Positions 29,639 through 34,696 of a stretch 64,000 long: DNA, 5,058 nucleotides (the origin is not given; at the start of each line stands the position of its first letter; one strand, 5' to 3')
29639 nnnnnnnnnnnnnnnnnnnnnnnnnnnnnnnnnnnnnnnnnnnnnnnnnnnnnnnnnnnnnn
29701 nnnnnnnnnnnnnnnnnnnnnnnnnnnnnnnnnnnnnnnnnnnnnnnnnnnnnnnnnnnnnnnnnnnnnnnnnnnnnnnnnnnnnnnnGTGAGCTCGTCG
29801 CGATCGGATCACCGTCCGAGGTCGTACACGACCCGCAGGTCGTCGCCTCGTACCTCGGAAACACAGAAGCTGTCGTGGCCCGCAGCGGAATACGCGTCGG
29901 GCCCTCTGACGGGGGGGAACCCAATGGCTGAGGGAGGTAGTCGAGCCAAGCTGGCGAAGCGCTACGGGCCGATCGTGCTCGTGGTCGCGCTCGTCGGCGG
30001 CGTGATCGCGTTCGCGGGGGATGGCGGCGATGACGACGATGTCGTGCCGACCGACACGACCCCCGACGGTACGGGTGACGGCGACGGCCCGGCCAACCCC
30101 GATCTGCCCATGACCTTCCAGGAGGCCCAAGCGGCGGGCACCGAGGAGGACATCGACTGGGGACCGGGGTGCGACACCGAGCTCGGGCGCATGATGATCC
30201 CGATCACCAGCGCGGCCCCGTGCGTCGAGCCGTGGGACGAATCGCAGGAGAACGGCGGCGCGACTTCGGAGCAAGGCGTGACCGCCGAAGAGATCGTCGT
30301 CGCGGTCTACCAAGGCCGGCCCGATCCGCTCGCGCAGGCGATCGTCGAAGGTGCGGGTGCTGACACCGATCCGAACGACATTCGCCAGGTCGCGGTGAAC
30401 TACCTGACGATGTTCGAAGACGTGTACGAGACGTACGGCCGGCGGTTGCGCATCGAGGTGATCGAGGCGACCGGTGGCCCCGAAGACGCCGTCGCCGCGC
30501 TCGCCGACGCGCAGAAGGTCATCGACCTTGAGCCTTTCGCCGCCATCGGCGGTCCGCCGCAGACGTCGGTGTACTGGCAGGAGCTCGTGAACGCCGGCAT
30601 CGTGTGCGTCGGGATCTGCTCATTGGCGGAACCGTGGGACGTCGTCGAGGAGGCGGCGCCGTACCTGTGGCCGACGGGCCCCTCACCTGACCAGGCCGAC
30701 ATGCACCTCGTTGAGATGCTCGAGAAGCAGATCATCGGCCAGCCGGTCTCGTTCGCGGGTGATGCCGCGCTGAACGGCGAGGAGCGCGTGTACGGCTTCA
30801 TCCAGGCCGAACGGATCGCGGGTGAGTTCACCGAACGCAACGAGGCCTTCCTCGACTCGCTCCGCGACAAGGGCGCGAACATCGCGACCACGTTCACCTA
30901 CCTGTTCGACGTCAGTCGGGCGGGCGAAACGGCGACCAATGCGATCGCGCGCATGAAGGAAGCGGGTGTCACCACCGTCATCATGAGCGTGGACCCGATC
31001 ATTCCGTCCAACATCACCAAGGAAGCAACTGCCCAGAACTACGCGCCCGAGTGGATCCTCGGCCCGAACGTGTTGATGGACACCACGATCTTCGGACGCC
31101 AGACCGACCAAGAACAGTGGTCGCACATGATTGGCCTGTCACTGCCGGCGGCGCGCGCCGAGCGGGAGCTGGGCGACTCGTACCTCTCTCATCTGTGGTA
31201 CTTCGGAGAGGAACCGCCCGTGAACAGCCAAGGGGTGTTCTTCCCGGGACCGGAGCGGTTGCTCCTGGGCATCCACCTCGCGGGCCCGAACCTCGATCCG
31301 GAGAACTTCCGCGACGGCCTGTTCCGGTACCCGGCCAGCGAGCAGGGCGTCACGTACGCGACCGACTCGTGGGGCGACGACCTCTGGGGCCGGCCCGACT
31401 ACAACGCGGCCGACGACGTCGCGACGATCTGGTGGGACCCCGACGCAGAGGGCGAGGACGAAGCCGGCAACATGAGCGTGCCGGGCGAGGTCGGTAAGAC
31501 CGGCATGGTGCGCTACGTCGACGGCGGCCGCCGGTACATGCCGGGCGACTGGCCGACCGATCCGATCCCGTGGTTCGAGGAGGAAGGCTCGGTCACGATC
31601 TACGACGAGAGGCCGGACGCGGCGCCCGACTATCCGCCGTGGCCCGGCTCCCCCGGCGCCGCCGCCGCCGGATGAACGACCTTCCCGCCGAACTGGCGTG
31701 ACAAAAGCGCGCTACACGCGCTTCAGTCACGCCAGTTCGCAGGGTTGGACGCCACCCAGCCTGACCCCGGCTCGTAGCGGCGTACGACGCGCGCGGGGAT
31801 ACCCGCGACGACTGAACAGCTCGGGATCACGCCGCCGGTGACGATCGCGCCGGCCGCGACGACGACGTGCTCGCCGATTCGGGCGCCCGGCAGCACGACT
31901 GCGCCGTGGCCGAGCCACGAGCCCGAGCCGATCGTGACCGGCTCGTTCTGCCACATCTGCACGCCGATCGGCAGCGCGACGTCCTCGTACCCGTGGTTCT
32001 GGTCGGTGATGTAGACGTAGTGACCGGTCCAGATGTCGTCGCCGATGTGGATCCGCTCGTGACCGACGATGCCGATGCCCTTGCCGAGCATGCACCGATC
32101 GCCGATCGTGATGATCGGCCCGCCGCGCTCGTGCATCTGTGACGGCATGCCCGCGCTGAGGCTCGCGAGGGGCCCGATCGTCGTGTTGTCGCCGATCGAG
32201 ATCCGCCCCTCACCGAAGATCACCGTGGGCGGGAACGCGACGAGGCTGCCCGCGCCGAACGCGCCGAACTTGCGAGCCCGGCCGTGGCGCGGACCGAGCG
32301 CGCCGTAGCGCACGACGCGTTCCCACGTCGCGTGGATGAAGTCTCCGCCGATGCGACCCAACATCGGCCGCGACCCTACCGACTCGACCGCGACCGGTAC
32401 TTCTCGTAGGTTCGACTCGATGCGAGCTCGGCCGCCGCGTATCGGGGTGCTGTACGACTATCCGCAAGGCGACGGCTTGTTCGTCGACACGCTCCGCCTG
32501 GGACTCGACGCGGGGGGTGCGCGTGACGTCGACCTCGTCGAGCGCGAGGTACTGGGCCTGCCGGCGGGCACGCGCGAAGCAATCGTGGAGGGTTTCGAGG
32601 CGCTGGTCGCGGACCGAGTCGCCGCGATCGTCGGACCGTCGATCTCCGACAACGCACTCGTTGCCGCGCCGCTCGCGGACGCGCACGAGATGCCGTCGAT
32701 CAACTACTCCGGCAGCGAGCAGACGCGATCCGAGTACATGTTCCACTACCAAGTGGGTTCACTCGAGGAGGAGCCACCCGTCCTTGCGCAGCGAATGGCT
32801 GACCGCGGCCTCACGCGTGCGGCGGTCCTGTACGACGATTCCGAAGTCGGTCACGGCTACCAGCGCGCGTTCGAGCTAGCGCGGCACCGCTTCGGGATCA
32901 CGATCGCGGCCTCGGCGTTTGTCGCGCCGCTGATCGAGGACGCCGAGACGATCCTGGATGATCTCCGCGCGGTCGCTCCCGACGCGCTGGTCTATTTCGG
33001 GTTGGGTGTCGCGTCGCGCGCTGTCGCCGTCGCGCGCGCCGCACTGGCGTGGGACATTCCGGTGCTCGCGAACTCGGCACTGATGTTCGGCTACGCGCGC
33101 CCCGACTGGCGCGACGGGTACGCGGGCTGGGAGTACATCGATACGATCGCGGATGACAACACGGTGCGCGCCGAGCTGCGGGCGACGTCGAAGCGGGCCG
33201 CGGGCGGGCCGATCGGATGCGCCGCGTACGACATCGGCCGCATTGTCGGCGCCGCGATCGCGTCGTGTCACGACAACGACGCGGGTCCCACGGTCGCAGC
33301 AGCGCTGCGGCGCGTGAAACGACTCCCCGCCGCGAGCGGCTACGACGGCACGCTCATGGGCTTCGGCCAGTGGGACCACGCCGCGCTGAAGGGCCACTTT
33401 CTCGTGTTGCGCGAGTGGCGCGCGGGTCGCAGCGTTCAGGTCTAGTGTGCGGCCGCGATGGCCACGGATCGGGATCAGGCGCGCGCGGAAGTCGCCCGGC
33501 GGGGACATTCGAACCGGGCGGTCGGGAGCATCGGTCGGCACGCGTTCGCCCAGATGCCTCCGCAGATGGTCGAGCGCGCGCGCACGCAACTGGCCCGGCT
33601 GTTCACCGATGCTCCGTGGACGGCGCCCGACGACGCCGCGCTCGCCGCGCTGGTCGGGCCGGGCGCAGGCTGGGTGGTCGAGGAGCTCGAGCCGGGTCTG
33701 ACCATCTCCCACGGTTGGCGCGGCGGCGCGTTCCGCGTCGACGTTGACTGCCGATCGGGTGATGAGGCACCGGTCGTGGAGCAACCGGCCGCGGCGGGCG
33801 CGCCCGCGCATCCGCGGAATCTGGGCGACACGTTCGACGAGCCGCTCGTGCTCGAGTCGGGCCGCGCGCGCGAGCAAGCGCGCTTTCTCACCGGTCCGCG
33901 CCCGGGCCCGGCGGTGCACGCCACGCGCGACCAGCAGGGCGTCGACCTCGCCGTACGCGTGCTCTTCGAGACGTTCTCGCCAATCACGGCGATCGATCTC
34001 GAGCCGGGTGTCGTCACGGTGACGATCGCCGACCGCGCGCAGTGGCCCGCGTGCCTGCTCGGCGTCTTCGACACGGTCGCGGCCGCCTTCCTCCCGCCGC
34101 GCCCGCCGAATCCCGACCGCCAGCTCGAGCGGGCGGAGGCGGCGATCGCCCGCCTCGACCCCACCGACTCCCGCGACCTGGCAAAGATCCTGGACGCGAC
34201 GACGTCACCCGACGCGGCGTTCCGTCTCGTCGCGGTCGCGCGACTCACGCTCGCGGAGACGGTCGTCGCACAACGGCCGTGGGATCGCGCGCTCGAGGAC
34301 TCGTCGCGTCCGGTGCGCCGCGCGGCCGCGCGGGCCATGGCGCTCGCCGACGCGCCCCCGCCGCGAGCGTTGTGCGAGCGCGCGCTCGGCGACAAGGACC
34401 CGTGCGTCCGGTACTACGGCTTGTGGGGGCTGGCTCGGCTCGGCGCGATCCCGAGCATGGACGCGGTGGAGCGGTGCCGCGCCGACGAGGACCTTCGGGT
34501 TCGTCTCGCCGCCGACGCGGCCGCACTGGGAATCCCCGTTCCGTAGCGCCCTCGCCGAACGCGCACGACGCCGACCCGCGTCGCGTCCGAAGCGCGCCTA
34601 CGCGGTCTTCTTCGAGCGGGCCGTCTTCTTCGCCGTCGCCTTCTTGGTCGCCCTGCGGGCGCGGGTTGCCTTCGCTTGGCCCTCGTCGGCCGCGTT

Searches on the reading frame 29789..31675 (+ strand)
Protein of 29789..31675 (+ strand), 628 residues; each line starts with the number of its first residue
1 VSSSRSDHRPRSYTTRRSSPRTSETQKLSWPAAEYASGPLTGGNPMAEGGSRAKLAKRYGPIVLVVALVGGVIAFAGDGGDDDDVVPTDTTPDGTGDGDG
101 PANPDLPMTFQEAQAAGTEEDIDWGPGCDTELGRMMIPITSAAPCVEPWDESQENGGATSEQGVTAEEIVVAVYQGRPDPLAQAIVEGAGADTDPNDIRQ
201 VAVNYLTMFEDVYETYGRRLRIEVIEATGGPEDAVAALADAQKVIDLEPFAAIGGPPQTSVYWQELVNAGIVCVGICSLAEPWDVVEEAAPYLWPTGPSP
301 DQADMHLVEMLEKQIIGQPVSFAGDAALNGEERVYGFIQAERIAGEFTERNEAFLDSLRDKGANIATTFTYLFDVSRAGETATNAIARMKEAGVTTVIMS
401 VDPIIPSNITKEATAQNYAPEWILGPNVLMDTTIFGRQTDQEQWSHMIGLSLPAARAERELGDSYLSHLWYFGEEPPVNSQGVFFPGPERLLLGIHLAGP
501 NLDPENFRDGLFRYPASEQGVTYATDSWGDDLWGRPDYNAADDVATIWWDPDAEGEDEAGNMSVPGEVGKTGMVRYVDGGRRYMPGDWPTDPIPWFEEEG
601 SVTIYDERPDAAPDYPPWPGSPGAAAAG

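Call 3: search_protein_families(library=pfam, proteins=[window:29789-31675:+], max_evalue=0.01)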
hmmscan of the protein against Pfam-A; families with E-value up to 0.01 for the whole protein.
window:29789-31675:+ (628 aa): 0 families

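Call 4: search_protein_families(library=ncbifam, proteins=[window:29789-31675:+], max_evalue=0.01)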
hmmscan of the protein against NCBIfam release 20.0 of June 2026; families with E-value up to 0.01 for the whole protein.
window:29789-31675:+ (628 aa): 0 families

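Call 14: search_protein_families(library=ncbifam, proteins=[window:29921-31675:+], max_evalue=0.1)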
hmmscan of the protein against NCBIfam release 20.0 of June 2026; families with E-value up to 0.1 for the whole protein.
window:29921-31675:+ (584 aa): 0 families

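Call 16: find_homologous_proteins(query=window:29921-31675:+, max_evalue=0.00001)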
Query window:29921-31675:+ (584 aa): 783 proteins with E <= 0.00001 among 8000 candidates; the best 120 are listed.
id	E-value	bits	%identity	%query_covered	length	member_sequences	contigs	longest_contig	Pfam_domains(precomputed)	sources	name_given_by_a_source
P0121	0.0e+0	1341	100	100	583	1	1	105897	-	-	-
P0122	1.1e-263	895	70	98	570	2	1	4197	-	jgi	jgi:hypothetical protein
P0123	3.8e-260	883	68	99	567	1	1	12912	-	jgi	jgi:hypothetical protein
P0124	8.5e-256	869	65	98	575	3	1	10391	-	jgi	jgi:hypothetical protein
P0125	1.5e-253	861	69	90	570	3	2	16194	-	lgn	-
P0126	1.0e-244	832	66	91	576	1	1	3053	-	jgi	jgi:hypothetical protein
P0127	9.9e-243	825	66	90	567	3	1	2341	-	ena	-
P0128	1.9e-239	815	62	98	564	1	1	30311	-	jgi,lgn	jgi:hypothetical protein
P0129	7.7e-232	789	64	89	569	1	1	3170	-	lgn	-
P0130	2.8e-231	788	61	99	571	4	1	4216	-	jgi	jgi:hypothetical protein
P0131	4.3e-231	787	62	98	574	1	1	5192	-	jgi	jgi:hypothetical protein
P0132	4.6e-231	787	62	98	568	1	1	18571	-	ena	-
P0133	8.8e-231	786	60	99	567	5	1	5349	-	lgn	-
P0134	1.1e-229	782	63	90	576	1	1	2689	-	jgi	jgi:hypothetical protein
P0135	1.9e-229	782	61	98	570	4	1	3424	-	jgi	jgi:hypothetical protein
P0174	5.2e-216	737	58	99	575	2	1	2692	PF13458.13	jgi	jgi:hypothetical protein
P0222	8.6e-144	499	47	97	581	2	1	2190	PF13458.13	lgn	-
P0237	1.8e-134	468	44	97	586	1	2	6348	PF13458.13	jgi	jgi:hypothetical protein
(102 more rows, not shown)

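Call 29: search_solved_structures(query=A2, max_evalue=1)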
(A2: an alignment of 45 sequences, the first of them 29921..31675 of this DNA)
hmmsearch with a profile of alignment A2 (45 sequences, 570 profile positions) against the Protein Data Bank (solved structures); distinct sequences matched with E-value up to 1: 0.

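Call 41: predict_structure(alignment_id=A2)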
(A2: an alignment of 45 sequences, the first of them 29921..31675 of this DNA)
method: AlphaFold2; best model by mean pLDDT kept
length: 584 residues; sequences in the alignment: 45
mean_pLDDT: 88.6   pTM: 0.86
mean pLDDT of the five models: 88.6, 88.0, 87.1, 87.1, 86.6
residues with pLDDT >= 90: 431; 70-90: 91; 50-70: 15; < 50: 47
segments of 3 or more residues with pLDDT < 50: 1-19, 31-55
pLDDT, mean of each block of 10 residues (from residue 1): 39 46 53 39 39 53 94 96 96 96 92 75 96 88 86 97 98 97 94 98 97 91 97 87 96 92 97 98 98 93 92 98 95 93 98 89 93 98 82 92 95 93 98 93 97 95 95 90 90 93 96 88 90 96 96 96 94 97 91
secondary structure, 60 per line:
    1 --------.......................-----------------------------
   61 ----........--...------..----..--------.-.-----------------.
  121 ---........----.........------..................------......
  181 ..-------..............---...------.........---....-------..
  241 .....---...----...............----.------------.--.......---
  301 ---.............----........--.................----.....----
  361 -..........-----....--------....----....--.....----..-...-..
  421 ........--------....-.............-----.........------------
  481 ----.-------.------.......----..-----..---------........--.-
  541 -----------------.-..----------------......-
elements in order: H9-31 H66-72 E124-131 H136-144 H151-168 E175-182 H190-203 E207-209 H216-224 E228-231 H239-245 E249-251 H256-270 E291-297 H304-316 E321-328 H331-347 E352-356 H362-371 E377-380 H389-392 H397-400 E403-407 H419-428 H437-440 H442-454 H460-468 E500-506 E529-532 H533-536 H578-583
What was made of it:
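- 29924..31675 (+): Membrane-anchored substrate-binding protein, 583 aa, LivJ-like fold with extra elements. The AlphaFold2 model has pLDDT 88.6 and pTM 0.86, with an N-terminal helix at 9-31 (call 41).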

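Call 44: fold_search(model_id=the predicted structure, library=pdb)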
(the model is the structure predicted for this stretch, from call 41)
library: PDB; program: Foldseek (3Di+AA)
matches with E <= 10: 1882; with E <= 0.001: 782
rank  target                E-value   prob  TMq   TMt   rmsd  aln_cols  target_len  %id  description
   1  4eyg_A                1.5e-12  1.00  0.46  0.69   5.5       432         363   10  Crystal structure of solute binding protein of ABC transporter from Rhodopseudomonas palustris BisB5 in complex with v (released 2012-05-30)
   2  7ylt_D                5.3e-12  1.00  0.45  0.68   5.2       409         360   12  Structure of a bacteria protein (released 2023-06-14)
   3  4evs                  5.6e-12  1.00  0.46  0.69   6.1       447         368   12  Crystal structure of ABC transporter from R. palustris - solute binding protein (RPA0985) in complex with 4-hydroxybenzo (released 2012-05-23)
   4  4ey3                  6.3e-12  1.00  0.47  0.70   5.8       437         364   10  Crystal structure of solute binding protein of ABC transporter in complex with p-hydroxybenzoic acid (released 2012-05-30)
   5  4n03                  7.1e-12  1.00  0.47  0.66   6.3       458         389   12  Fatty acid ABC transporter substrate-binding protein from Thermomonospora curvata (released 2013-10-16)
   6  4f06                  7.5e-12  1.00  0.48  0.72   6.4       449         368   11  Crystal structure of solute binding protein of ABC transporter from Rhodopseudomonas palustris HaA2 RPB_2270 in complex  (released 2012-08-15)
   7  4f8j                  8.4e-12  1.00  0.40  0.61   6.2       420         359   14  The structure of an aromatic compound transport protein from Rhodopseudomonas palustris in complex with p-coumarate (released 2012-09-26)
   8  3ukj                  1.1e-11  1.00  0.40  0.61   6.3       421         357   13  Crystal structure of extracellular ligand-binding receptor from Rhodopseudomonas palustris HaA2 (released 2011-11-23)
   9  3uk0                  1.1e-11  1.00  0.39  0.59   6.6       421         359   13  RPD_1889 protein, an extracellular ligand-binding receptor from Rhodopseudomonas palustris. (released 2011-11-23)
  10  4xfk                  1.1e-11  1.00  0.49  0.69   8.5       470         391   12  Crystal structure of Leucine-, Isoleucine-, Valine-, Threonine-, and Alanine-binding protein from Brucella ovis (released 2015-03-11)
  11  4q6w_B                1.2e-11  1.00  0.44  0.65   5.7       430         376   12  Crystal Structure of Periplasmic Binding Protein type 1 from Bordetella pertussis Tohama I complexed with 3-Hydroxy Be (released 2014-07-02)
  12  4eyg_B                1.3e-11  1.00  0.45  0.67   6.0       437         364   10  Crystal structure of solute binding protein of ABC transporter from Rhodopseudomonas palustris BisB5 in complex with v (released 2012-05-30)
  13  4eyq                  1.7e-11  1.00  0.41  0.61   6.0       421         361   14  Crystal structure of solute binding protein of ABC transporter from Rhodopseudomonas palustris HaA2 in complex with caff (released 2012-05-30)
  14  3tx6                  1.8e-11  1.00  0.42  0.63   6.0       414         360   14  The Structure of a putative ABC-transporter periplasmic component from Rhodopseudomonas palustris (released 2011-11-09)
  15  4q6b                  2.0e-11  1.00  0.40  0.64   9.0       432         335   14  Crystal Structure of ABC Transporter Substrate-Binding Protein fromDesulfitobacterium hafniense complex with Leu (released 2014-07-02)
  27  2liv                  6.0e-11  1.00  0.39  0.60   6.6       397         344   15  PERIPLASMIC BINDING PROTEIN STRUCTURE AND FUNCTION. REFINED X-RAY STRUCTURES OF THE LEUCINE/ISOLEUCINE/VALINE-BINDING PR (released 1989-07-12)
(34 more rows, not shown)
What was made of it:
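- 29924..31675 (+): Foldseek matches type-1, LivJ-like binding proteins such as 4eyg, 4evs, 4n03 and 2liv: probability 1.0, target TM-score about 0.6-0.7, 10-15% identity (call 44).
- On HAAT family ABC importer (TC 3.A.1.4, LivHMGF/Urt type): Foldseek gives probability 1.0 to LivJ-like binding proteins (call 44). Structural neighbours of the binding protein bind aromatic acids, fatty acids, branched-chain amino acids or urea at 10-15% identity (call 44).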

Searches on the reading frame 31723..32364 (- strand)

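Call 6: search_protein_families(library=pfam, proteins=[window:31723-32364:-], max_evalue=0.001)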
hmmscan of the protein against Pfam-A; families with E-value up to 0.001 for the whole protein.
window:31723-32364:- (213 aa): 2 families
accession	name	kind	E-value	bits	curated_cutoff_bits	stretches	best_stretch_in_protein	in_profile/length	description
PF00132.30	Hexapep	-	2.5e-12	46.4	27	1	143-177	2-36/36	Bacterial transferase hexapeptide (six repeats)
PF14602.12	Hexapep_2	-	2.2e-10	40.5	27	1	142-176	1-33/34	Hexapeptide repeat of succinyl-transferase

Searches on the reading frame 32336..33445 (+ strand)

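Call 6: search_protein_families(library=pfam, proteins=[window:32336-33445:+], max_evalue=0.001)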
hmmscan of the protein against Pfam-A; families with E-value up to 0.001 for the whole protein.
window:32336-33445:+ (369 aa): 2 families
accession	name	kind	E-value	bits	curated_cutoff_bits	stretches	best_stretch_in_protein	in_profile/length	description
PF13458.12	Peripla_BP_6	-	6e-19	69.3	31.7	1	81-335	55-318/343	Periplasmic binding protein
PF01094.35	ANF_receptor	-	3.5e-07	30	25.4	1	85-211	41-170/353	Receptor family ligand binding region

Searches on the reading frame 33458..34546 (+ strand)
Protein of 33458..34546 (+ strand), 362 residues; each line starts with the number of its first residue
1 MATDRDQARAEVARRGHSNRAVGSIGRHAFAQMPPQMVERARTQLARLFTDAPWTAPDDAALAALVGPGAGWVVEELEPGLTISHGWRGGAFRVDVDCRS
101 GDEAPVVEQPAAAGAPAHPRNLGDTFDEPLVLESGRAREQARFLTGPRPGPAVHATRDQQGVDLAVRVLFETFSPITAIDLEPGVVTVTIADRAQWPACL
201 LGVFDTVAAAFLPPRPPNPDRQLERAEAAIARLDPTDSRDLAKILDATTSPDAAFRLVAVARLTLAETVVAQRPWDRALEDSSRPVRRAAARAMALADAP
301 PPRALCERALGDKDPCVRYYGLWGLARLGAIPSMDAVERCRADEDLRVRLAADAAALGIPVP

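Call 6: search_protein_families(library=pfam, proteins=[window:33458-34546:+], max_evalue=0.001)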
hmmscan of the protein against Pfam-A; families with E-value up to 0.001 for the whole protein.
window:33458-34546:+ (362 aa): 1 family
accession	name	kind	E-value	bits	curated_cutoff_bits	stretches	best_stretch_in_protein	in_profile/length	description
PF13646.12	HEAT_2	-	3.8e-06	27.5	27.7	1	278-355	8-85/88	HEAT repeats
